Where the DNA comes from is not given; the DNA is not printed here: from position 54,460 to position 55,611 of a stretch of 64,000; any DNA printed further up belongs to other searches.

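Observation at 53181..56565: Candidate cGMP signalling module in a Firmicute: PAS-guanylyl cyclase, TIM-barrel hydrolase and tandem cNMP receptor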

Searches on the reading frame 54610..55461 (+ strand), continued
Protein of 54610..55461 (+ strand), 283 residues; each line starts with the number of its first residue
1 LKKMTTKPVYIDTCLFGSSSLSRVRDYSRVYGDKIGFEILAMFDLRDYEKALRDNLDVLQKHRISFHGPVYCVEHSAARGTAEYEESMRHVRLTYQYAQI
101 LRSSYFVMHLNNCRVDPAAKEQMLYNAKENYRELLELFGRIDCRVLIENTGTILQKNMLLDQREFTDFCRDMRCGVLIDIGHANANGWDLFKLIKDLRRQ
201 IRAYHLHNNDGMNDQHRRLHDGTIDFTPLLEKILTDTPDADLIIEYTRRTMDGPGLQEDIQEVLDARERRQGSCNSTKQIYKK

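Call 29: search_solved_structures(query=A1, max_evalue=10, show_alignments=5)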
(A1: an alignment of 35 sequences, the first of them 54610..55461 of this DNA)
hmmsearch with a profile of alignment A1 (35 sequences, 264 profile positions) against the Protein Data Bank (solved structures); distinct sequences matched with E-value up to 10: 6.
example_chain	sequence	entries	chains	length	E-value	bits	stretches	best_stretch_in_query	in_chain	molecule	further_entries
3wqo_A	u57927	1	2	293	2.7e-11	46.6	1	82-252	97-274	Uncharacterized protein MJ1311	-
1i60_A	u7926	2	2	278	0.00018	24.2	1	87-258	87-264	IOLI PROTEIN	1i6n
3ngf_A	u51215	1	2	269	0.16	14.6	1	86-196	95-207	AP endonuclease, family 2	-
3p6l_A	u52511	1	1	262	0.22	14.1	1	165-258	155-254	Sugar phosphate isomerase/epimerase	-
1wif_A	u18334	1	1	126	0.36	13.4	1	121-194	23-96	RIKEN cDNA 4930408O21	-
1y0u_A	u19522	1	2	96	0.74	12.4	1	13-77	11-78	arsenical resistance operon repressor, putative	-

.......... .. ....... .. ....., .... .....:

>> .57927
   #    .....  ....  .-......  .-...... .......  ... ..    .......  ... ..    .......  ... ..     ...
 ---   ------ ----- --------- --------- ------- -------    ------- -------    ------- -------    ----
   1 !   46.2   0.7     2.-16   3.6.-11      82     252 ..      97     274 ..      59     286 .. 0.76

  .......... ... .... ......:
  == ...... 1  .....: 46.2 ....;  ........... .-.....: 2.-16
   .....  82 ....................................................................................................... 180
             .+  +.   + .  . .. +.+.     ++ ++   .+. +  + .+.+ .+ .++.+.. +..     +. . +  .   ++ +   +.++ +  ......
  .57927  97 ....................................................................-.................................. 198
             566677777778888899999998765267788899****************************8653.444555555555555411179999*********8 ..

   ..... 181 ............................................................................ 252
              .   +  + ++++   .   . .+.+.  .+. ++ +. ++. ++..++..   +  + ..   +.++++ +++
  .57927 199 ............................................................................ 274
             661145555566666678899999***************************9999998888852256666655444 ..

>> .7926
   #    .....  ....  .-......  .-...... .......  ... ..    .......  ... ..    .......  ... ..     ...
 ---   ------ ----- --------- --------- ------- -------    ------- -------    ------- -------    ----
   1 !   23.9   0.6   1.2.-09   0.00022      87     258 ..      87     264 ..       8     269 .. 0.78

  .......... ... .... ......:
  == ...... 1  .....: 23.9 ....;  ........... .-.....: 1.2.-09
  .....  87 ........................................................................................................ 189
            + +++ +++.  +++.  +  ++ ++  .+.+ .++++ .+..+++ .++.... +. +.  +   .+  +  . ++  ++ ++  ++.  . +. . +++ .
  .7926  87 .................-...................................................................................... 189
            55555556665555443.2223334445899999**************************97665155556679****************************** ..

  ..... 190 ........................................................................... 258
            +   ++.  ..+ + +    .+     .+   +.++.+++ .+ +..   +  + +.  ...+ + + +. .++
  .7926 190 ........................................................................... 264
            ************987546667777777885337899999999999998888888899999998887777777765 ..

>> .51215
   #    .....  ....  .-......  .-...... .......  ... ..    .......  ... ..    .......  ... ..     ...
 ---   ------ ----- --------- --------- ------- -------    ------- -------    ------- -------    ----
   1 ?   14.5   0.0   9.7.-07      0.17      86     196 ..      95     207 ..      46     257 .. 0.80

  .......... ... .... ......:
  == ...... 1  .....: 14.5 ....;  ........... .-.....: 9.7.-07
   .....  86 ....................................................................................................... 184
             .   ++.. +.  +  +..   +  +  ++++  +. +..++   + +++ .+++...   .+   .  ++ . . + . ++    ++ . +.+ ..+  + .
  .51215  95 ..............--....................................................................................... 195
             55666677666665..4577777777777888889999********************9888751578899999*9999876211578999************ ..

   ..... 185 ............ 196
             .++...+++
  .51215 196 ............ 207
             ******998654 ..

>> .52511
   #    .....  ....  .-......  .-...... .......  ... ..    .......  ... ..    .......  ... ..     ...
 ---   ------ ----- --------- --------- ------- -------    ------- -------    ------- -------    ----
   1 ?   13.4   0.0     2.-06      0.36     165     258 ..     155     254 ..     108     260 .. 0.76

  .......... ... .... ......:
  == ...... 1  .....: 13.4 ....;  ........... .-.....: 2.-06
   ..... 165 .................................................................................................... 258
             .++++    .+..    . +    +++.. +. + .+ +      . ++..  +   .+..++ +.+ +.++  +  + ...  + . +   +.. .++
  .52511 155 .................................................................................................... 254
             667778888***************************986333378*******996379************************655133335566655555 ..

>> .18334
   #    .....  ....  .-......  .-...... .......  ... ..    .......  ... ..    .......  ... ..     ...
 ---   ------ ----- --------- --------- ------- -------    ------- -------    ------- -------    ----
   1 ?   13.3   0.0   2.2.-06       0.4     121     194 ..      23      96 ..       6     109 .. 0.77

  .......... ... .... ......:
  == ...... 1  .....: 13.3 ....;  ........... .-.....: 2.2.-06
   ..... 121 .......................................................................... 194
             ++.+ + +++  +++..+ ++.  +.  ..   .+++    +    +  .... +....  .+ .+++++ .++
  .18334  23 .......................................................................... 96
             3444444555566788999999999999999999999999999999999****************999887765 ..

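Call 37: predict_structure(alignment_id=A1)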
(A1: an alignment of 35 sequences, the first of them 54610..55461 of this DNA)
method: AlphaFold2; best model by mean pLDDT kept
length: 283 residues; sequences in the alignment: 35
mean_pLDDT: 94.9   pTM: 0.91
mean pLDDT of the five models: 94.9, 94.7, 94.4, 93.6, 92.3
residues with pLDDT >= 90: 254; 70-90: 21; 50-70: 8; < 50: 0
segments of 3 or more residues with pLDDT < 50: none
pLDDT, mean of each block of 10 residues (from residue 1): 83 93 97 98 94 98 93 90 96 98 97 95 97 98 98 96 98 98 98 99 98 97 98 98 97 97 96 75 56
secondary structure, 60 per line:
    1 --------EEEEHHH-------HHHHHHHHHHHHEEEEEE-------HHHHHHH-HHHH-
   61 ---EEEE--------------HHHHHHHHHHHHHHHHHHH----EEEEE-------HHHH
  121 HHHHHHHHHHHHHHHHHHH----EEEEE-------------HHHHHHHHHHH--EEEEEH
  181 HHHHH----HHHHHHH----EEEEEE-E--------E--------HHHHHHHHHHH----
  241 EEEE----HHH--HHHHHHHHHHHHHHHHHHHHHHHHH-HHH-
elements in order: E9-12 H23-34 E35-40 H48-54 H56-59 E64-67 H82-100 E105-109 H117-139 E144-148 H162-172 E175-179 H180-185 H190-196 E201-206 H226-236 E241-244 H254-278

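Call 40: fold_search(model_id=the predicted structure, library=pdb)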
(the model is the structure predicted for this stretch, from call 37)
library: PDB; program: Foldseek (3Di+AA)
matches with E <= 10: 1612; with E <= 0.001: 236
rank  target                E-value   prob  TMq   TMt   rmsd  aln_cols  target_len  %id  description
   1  3wqo_B                4.0e-12  1.00  0.76  0.80   3.2       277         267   18  Crystal structure of D-tagatose 3-epimerase-like protein (released 2014-07-09)
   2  3wqo_A                8.1e-12  1.00  0.76  0.79   3.5       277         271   18  Crystal structure of D-tagatose 3-epimerase-like protein (released 2014-07-09)
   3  3cqi_B                4.0e-10  1.00  0.69  0.71   4.4       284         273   14  Crystal Structure of L-xylulose-5-phosphate 3-epimerase UlaE (form B) complex with sulfate (released 2008-11-25)
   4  3cqi_A                6.8e-10  1.00  0.70  0.72   4.5       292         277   14  Crystal Structure of L-xylulose-5-phosphate 3-epimerase UlaE (form B) complex with sulfate (released 2008-11-25)
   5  3cqj_A                7.2e-10  1.00  0.68  0.69   4.4       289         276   14  Crystal Structure of L-xylulose-5-phosphate 3-epimerase UlaE (form B) complex with Zn2+ (released 2008-11-25)
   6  8yec_A                1.4e-09  1.00  0.65  0.63   6.1       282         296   14  Crystal structure of L-ribulose 3-epimerase in complex with D-allulose (released 2025-02-12)
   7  4pgl_B                1.8e-09  1.00  0.67  0.66   5.3       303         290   14  Crystal structure of engineered D-tagatose 3-epimerase PcDTE-ILS6 (released 2014-10-22)
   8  8yec_C                2.2e-09  1.00  0.70  0.67   5.9       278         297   14  Crystal structure of L-ribulose 3-epimerase in complex with D-allulose (released 2025-02-12)
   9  4pgl_A                3.9e-09  1.00  0.69  0.66   4.9       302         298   13  Crystal structure of engineered D-tagatose 3-epimerase PcDTE-ILS6 (released 2014-10-22)
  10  2qw5_A                4.2e-09  1.00  0.60  0.53   6.7       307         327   15  CRYSTAL STRUCTURE OF A PUTATIVE SUGAR PHOSPHATE ISOMERASE/EPIMERASE (AVA4194) FROM ANABAENA VARIABILIS ATCC 29413 AT 1 (released 2007-09-04)
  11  5zfs_B                6.3e-09  1.00  0.71  0.68   5.6       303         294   14  Crystal structure of Arthrobacter globiformis M30 sugar epimerase which can produce D-allulose from D-fructose (released 2018-10-24)
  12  3cqj_B                6.6e-09  1.00  0.70  0.72   4.3       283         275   13  Crystal Structure of L-xylulose-5-phosphate 3-epimerase UlaE (form B) complex with Zn2+ (released 2008-11-25)
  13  1i60                  7.4e-09  1.00  0.69  0.71   4.5       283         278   15  Structural genomics, IOLI protein (released 2002-03-13)
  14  8xix                  7.9e-09  1.00  0.71  0.70   4.3       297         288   14  KeDt3e within Co (released 2024-12-25)
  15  3ngf_B                8.9e-09  1.00  0.66  0.71   4.2       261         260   15  Crystal structure of AP endonuclease, family 2 from Brucella melitensis (released 2010-07-07)
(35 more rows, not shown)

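Call 46: search_protein_families(library=pfam, proteins=[L018:2334-4139:+], max_evalue=1)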
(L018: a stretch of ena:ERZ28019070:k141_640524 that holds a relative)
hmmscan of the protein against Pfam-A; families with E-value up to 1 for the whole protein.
L018:2334-4139:+ (601 aa): 2 families
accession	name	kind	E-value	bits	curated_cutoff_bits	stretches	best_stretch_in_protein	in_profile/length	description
PF01554.23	MatE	-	1.4e-21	77.3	24.9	2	263-397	19-151/161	MatE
PF13581.12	HATPase_c_2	-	3.3e-08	34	27.4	1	477-575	13-114/127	Histidine kinase-like ATPase domain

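Call 47: search_protein_families(library=padloc, proteins=[window:54610-55461:+], max_evalue=0.01)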
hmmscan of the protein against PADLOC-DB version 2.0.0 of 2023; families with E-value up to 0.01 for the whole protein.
window:54610-55461:+ (283 aa): 0 families

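Call 69: find_encoding_contigs(protein=P0231, flank=4000, max_places=1)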
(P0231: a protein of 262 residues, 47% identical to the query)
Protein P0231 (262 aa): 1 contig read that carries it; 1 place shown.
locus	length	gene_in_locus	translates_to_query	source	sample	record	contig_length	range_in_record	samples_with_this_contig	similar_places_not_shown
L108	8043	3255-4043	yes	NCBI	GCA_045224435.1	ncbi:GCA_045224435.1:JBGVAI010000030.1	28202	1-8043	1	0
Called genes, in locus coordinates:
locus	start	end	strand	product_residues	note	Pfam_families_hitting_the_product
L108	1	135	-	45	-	?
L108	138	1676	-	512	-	PF03116:NQR2_RnfD_RnfE, PF04205:FMN_bind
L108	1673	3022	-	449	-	PF13375:RnfC_N, PF01512:Complex1_51K, PF10531:SLBB, PF12838:Fer4_7 (faint), PF13183:Fer4_8 (weak), PF12837:Fer4_6 (weak), PF13237:Fer4_10 (weak), PF13187:Fer4_9 (weak), +7 more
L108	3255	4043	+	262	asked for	PF01261:AP_endonuc_2 (weak)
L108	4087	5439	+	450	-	PF00989:PAS, PF13188:PAS_8 (faint), PF13426:PAS_9 (faint), PF00211:Guanylate_cyc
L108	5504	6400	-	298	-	PF00027:cNMP_binding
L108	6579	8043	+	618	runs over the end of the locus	PF00532:Peripla_BP_1, PF13407:Peripla_BP_4, PF13377:Peripla_BP_3, PF00990:GGDEF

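Call 70: find_encoding_contigs(protein=P0215, flank=4000, max_places=1)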
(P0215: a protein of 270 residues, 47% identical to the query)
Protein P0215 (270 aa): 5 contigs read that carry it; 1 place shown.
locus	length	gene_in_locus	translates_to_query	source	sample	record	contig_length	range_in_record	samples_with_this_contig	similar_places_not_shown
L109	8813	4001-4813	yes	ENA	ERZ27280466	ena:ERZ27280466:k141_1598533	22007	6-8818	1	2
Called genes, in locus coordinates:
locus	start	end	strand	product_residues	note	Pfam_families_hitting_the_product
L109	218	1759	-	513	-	PF00135:COesterase, PF20434:BD-FAE, PF07859:Abhydrolase_3 (weak)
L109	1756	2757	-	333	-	PF00535:Glycos_transf_2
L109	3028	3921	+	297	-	PF00027:cNMP_binding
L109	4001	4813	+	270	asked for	PF01261:AP_endonuc_2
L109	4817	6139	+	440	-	PF13188:PAS_8 (weak), PF13426:PAS_9 (weak), PF00211:Guanylate_cyc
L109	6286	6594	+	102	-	PF01740:STAS, PF13466:STAS_2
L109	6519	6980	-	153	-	-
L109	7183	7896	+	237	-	PF08713:DNA_alkylation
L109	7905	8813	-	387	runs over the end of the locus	-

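Call 71: find_encoding_contigs(protein=P0230, flank=4000, max_places=1)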
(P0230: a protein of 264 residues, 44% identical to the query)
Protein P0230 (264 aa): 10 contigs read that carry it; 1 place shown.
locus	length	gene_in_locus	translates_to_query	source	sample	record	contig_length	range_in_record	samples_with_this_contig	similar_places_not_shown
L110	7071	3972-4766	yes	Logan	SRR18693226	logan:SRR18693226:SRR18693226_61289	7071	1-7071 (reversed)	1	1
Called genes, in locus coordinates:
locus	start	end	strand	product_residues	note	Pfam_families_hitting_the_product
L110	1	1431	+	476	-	?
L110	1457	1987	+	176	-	PF00027:cNMP_binding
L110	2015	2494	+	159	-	PF00027:cNMP_binding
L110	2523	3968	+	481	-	PF00211:Guanylate_cyc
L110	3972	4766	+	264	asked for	PF01261:AP_endonuc_2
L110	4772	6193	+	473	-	PF00150:Cellulase, PF00553:CBM_2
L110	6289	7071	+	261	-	?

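Call 77: search_protein_representatives(alignment_id=A1)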
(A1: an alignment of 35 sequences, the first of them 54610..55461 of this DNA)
Query: 35 sequences, 264 profile positions. Proteins with E-value up to 0.001 (for the whole library): 3221; up to 1e-10: 478; up to 1e-30: 100. The best 150 are listed.
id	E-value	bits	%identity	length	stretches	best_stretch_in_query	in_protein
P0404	8.4e-112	389.3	-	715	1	2-261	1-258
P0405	1.2e-105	369.1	-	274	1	2-261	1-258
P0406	1.0e-96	339.8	-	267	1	2-262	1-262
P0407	9.2e-96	336.7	-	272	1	3-262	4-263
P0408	1.0e-94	333.2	-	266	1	3-262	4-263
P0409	2.5e-93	328.7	-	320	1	2-209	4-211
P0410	1.1e-92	326.6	-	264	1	2-263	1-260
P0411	7.8e-86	304.1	-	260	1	2-262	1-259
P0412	2.8e-84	299.0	-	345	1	2-238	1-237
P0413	2.0e-80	286.4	-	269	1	3-262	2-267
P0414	1.2e-78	280.6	-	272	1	2-262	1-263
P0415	3.4e-72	259.4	-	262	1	2-259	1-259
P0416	3.1e-71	256.3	-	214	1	83-261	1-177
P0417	7.3e-71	255.0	-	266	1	2-261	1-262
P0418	2.5e-70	253.3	-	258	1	4-262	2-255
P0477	5.1e-36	140.8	-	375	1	42-262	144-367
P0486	4.1e-34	134.6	-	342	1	2-135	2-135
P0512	3.3e-29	118.5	-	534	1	48-241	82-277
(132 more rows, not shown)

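Call 78: search_protein_families(library=pfam, proteins=[P0404, P0512, P0477, P0412, P0409, P0486], max_evalue=0.001)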
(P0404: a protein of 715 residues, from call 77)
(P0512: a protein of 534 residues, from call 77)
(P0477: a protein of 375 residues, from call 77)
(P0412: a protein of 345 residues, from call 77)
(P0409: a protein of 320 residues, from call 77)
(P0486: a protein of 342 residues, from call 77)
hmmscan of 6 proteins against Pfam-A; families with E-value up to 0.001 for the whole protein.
P0404 (715 aa): 3 families
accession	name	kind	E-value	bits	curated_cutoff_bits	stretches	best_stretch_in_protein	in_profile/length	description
PF00211.25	Guanylate_cyc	-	2.7e-29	102.5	21.9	1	428-606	6-179/183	Adenylate and Guanylate cyclase catalytic domain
PF01261.30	AP_endonuc_2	-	1.3e-07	32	31.1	1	92-257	77-248/249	Xylose isomerase-like TIM barrel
PF13426.13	PAS_9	-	0.00087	20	27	0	296-394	2-102/103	PAS domain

P0512 (534 aa): 1 family
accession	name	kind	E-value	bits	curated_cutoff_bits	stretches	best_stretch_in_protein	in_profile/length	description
PF01261.30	AP_endonuc_2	-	1.8e-22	80.7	31.1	1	81-291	31-248/249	Xylose isomerase-like TIM barrel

P0477 (375 aa): 1 family
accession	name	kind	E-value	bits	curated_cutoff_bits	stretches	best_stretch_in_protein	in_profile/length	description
PF01261.30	AP_endonuc_2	-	6.3e-20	72.4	31.1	1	146-353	30-240/249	Xylose isomerase-like TIM barrel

P0412 (345 aa): 3 families
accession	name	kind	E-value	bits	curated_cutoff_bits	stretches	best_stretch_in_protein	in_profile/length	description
PF13242.12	Hydrolase_like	-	1.8e-19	69.8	22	1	266-338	2-74/75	HAD-hyrolase-like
PF01261.30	AP_endonuc_2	-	1.1e-17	65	31.1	1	35-225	24-214/249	Xylose isomerase-like TIM barrel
PF13419.12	HAD_2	-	3.9e-06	27.6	23.8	1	263-312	130-178/178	Haloacid dehalogenase-like hydrolase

P0409 (320 aa): 1 family
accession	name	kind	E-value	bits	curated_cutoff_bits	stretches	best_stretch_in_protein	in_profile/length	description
PF01261.30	AP_endonuc_2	-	1.5e-06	28.5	31.1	1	42-205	30-187/249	Xylose isomerase-like TIM barrel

P0486 (342 aa): 2 families
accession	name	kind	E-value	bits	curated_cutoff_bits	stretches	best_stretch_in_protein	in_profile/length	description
PF08402.16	TOBE_2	-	7.1e-09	36.1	21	1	239-310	2-76/76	TOBE domain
PF17912.7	OB_MalK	-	2.2e-06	28.9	27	1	195-245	1-53/53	MalK OB fold domain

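Call 80: find_encoding_contigs(protein=P0404, flank=4000, max_places=3)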
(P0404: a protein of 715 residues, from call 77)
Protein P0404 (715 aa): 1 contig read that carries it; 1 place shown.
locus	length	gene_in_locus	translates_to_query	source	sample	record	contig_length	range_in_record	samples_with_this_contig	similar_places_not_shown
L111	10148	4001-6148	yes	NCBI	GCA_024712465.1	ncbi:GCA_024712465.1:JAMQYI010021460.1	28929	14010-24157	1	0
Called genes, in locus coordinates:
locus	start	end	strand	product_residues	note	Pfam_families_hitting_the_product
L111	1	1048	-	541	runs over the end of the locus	PF07969:Amidohydro_3, PF01979:Amidohydro_1 (weak)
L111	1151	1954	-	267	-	PF01180:DHO_dh, PF12797:Fer4_2 (faint), PF12837:Fer4_6 (weak), PF13237:Fer4_10, PF14697:Fer4_21, PF12838:Fer4_7, PF13187:Fer4_9 (weak), PF00037:Fer4 (weak)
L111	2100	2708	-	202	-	PF04525:LOR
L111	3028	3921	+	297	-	PF00027:cNMP_binding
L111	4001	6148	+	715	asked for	PF01261:AP_endonuc_2, PF00211:Guanylate_cyc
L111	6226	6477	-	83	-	-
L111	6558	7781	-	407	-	PF02653:BPD_transp_2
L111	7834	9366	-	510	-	PF00005:ABC_tran, PF13304:AAA_21 (faint), PF00005:ABC_tran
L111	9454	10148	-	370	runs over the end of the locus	PF00532:Peripla_BP_1 (faint), PF13407:Peripla_BP_4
